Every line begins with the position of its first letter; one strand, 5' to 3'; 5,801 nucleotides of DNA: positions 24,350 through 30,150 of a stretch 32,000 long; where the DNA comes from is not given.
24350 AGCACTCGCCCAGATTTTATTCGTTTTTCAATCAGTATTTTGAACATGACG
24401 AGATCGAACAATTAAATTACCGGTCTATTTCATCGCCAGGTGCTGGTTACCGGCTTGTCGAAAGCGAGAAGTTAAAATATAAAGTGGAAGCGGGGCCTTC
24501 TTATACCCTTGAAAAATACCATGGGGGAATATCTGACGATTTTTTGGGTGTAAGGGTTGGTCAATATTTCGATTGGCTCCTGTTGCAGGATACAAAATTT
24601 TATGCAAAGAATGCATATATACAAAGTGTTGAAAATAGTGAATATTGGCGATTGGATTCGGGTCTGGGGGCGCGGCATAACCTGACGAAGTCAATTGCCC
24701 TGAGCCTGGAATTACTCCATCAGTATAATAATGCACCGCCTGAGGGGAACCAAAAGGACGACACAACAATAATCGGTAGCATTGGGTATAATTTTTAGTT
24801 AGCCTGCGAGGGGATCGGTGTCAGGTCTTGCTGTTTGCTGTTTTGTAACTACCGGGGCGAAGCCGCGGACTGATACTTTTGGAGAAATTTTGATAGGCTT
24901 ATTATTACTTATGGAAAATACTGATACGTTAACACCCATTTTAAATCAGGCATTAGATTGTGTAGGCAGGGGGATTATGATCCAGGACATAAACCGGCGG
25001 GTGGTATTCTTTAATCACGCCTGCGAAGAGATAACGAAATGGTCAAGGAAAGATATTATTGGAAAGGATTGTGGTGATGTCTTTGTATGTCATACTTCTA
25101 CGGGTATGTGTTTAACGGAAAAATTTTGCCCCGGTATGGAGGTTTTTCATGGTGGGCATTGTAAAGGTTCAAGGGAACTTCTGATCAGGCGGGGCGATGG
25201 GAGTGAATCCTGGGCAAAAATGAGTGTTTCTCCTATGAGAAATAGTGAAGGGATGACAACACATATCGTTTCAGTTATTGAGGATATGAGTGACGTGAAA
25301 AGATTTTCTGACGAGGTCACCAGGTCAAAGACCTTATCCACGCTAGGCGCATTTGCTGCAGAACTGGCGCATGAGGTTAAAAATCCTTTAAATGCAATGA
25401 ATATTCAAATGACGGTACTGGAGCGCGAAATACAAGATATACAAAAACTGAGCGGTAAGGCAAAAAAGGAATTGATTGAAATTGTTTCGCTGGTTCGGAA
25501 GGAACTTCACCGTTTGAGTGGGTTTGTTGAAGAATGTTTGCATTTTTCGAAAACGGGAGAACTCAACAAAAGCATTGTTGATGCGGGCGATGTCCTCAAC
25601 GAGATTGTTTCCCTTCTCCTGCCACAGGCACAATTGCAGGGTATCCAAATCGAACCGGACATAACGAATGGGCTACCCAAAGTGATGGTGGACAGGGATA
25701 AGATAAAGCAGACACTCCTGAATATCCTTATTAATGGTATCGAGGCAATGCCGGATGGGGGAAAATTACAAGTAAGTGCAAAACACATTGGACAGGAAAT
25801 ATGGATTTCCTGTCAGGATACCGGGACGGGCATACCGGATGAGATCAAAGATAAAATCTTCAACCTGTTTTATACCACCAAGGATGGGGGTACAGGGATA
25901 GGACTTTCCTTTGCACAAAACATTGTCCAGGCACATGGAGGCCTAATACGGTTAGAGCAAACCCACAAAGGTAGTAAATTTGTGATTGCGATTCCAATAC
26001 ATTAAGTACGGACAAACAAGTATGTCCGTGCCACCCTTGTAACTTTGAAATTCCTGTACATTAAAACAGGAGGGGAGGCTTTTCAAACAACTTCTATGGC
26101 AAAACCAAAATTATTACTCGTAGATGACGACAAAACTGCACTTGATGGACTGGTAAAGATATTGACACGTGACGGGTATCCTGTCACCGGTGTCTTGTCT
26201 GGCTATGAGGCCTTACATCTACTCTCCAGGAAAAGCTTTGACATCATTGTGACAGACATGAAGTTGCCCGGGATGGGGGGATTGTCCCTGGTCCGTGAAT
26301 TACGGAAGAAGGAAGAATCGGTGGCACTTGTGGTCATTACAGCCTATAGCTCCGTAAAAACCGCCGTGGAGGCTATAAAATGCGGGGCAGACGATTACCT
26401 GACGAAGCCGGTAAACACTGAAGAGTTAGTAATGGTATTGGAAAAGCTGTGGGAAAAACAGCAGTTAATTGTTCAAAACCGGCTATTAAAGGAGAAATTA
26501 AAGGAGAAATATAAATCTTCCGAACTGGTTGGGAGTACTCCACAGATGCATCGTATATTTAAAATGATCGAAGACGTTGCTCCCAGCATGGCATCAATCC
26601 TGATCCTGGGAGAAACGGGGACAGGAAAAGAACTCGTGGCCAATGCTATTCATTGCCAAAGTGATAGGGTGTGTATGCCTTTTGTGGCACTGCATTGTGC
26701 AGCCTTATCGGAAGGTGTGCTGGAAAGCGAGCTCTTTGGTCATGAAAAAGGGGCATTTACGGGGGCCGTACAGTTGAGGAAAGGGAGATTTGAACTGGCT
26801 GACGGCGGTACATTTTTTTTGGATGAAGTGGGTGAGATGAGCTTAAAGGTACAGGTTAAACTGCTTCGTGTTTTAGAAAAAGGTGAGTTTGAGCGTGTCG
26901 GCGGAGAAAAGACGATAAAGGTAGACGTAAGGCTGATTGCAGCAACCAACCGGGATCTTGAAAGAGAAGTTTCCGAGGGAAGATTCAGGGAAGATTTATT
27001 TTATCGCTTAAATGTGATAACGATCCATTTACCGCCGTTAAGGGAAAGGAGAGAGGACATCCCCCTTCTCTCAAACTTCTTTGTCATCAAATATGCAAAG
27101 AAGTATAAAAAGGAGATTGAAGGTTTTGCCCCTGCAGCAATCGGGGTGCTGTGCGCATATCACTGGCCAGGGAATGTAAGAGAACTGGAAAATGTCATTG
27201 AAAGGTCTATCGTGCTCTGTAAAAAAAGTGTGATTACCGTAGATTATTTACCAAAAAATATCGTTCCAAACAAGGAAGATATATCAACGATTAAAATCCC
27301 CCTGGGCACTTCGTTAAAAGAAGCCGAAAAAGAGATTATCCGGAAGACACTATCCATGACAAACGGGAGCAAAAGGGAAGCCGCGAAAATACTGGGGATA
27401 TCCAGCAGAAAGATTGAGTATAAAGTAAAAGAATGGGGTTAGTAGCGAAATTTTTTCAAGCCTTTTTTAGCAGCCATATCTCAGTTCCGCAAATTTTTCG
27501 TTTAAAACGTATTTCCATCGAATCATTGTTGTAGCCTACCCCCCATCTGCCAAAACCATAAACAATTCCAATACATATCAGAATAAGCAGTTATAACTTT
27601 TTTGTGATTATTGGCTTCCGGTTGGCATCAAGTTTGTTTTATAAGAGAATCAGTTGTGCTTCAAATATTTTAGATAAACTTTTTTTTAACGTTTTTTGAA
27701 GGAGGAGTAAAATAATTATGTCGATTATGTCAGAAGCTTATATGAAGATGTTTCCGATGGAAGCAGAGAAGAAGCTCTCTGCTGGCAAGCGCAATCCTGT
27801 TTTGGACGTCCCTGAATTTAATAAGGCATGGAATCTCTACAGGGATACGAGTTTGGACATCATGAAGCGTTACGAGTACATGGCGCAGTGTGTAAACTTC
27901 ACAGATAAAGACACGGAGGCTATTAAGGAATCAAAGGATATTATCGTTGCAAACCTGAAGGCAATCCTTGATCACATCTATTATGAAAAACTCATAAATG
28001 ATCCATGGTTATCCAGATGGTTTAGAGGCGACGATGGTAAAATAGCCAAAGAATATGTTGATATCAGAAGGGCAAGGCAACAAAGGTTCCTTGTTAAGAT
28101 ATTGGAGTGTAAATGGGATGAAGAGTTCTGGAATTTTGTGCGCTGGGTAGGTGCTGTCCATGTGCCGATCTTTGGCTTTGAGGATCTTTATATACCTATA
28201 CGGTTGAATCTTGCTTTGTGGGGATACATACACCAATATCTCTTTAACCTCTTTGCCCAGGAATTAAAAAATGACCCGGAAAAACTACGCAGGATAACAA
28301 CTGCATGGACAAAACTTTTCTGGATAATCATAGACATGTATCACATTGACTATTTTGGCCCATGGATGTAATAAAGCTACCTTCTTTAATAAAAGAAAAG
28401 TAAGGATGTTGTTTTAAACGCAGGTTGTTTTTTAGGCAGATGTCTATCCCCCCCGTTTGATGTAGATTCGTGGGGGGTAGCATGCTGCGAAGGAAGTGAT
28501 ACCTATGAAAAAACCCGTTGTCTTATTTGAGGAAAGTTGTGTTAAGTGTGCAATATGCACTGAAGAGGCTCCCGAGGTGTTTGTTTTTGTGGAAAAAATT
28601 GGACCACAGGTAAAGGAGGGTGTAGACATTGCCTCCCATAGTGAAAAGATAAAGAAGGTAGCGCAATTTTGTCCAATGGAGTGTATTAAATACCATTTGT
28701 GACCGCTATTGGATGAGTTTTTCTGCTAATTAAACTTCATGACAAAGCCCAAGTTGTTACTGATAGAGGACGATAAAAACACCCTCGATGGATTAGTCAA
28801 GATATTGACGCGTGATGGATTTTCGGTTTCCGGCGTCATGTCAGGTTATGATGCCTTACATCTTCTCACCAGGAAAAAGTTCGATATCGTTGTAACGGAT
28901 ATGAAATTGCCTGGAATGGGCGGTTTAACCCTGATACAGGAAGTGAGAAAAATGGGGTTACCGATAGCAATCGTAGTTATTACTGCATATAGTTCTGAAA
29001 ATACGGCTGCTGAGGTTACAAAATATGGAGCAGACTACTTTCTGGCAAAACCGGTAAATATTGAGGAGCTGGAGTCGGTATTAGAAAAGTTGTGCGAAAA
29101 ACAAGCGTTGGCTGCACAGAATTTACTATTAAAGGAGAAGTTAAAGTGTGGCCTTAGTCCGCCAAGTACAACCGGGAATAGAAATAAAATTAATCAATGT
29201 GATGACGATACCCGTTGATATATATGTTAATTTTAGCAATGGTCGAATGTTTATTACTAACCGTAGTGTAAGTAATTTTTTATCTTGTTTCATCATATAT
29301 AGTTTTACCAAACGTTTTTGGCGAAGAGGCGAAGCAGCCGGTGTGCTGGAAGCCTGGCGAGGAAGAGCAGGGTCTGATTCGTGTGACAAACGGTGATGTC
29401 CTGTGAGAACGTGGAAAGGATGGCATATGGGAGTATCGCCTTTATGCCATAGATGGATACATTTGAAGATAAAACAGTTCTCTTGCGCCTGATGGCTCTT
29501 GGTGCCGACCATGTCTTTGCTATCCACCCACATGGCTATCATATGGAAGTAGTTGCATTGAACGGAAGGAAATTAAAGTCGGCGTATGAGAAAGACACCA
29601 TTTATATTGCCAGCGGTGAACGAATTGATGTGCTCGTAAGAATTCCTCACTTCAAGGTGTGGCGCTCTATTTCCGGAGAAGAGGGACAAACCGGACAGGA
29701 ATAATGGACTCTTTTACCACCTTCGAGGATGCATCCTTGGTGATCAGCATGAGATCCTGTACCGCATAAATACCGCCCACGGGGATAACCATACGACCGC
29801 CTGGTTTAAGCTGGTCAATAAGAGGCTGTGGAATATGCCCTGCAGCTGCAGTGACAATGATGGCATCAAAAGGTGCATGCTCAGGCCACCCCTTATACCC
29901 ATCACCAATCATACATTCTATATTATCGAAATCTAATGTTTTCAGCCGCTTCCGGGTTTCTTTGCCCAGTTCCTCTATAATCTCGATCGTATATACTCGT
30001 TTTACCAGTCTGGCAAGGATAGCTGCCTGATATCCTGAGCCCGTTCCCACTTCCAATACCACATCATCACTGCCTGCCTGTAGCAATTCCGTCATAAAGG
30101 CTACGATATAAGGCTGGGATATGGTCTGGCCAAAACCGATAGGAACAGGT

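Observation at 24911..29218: Sigma-54 two-component module apparently driving a stand-alone protoglobin, a ferredoxin and a REC-only decoy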

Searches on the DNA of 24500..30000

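Call 67: search_rna_families(source=window, start=24500, end=30000, threshold=evalue, max_evalue=1)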
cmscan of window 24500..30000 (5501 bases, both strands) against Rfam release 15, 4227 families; matches with E-value up to 1: 1.
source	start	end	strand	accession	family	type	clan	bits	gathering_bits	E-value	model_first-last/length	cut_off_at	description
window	27059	27118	-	RF00705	mir-202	Gene; miRNA;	-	19.7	51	0.83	1-76/76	no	mir-202 microRNA precursor family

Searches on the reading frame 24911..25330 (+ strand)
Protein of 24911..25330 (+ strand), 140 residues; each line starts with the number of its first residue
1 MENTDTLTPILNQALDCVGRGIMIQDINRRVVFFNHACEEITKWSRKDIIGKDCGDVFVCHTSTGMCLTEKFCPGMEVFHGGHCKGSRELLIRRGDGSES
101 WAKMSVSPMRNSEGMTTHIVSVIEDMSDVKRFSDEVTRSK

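Call 52: search_solved_structures(query=window:24911-25330:+, max_evalue=1, show_alignments=2)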
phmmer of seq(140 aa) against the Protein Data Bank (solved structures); distinct sequences matched with E-value up to 1: 88 (the best 60 are shown).
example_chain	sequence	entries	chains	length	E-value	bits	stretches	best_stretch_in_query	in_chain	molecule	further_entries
9cdr_A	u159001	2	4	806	1.2e-05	28.3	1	18-127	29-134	Oxygen sensor protein DosP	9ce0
9cmf_A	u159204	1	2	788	1.4e-05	28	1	20-127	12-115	Oxygen sensor protein DosP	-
7r5n_A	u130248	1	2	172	2.1e-05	27.5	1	15-127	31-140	Sensory box protein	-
8q5e_A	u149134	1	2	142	3.6e-05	26.8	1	11-129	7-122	Sensory box protein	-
1v9y_A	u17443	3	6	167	5e-05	26.3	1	14-127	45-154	Heme pas sensor protein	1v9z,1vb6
9bgv_A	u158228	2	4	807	7.1e-05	25.8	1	18-127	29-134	Oxygen sensor protein DosP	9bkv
1s66_L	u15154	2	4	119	7.1e-05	25.8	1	19-123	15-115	Hypothetical protein yddU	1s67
8a33_A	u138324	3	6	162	8.1e-05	25.6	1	11-130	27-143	Sensory box protein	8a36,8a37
9vf7_A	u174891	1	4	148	8.3e-05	25.6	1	13-127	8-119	histidine kinase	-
9clo_A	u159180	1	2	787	8.5e-05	25.5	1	20-127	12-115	Oxygen sensor protein DosP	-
3ewk_A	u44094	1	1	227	9.7e-05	25.4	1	23-138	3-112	Sensor protein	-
6gg9_A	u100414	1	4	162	0.00011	25.2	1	11-129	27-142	Sensory box protein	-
6rhg_A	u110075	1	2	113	0.00016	24.7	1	21-126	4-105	Multi-sensor hybrid histidine kinase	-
9vf8_A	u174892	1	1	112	0.00019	24.4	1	29-127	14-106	histidine kinase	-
29lw_A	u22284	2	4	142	0.0002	24.4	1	11-129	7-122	Sensory box protein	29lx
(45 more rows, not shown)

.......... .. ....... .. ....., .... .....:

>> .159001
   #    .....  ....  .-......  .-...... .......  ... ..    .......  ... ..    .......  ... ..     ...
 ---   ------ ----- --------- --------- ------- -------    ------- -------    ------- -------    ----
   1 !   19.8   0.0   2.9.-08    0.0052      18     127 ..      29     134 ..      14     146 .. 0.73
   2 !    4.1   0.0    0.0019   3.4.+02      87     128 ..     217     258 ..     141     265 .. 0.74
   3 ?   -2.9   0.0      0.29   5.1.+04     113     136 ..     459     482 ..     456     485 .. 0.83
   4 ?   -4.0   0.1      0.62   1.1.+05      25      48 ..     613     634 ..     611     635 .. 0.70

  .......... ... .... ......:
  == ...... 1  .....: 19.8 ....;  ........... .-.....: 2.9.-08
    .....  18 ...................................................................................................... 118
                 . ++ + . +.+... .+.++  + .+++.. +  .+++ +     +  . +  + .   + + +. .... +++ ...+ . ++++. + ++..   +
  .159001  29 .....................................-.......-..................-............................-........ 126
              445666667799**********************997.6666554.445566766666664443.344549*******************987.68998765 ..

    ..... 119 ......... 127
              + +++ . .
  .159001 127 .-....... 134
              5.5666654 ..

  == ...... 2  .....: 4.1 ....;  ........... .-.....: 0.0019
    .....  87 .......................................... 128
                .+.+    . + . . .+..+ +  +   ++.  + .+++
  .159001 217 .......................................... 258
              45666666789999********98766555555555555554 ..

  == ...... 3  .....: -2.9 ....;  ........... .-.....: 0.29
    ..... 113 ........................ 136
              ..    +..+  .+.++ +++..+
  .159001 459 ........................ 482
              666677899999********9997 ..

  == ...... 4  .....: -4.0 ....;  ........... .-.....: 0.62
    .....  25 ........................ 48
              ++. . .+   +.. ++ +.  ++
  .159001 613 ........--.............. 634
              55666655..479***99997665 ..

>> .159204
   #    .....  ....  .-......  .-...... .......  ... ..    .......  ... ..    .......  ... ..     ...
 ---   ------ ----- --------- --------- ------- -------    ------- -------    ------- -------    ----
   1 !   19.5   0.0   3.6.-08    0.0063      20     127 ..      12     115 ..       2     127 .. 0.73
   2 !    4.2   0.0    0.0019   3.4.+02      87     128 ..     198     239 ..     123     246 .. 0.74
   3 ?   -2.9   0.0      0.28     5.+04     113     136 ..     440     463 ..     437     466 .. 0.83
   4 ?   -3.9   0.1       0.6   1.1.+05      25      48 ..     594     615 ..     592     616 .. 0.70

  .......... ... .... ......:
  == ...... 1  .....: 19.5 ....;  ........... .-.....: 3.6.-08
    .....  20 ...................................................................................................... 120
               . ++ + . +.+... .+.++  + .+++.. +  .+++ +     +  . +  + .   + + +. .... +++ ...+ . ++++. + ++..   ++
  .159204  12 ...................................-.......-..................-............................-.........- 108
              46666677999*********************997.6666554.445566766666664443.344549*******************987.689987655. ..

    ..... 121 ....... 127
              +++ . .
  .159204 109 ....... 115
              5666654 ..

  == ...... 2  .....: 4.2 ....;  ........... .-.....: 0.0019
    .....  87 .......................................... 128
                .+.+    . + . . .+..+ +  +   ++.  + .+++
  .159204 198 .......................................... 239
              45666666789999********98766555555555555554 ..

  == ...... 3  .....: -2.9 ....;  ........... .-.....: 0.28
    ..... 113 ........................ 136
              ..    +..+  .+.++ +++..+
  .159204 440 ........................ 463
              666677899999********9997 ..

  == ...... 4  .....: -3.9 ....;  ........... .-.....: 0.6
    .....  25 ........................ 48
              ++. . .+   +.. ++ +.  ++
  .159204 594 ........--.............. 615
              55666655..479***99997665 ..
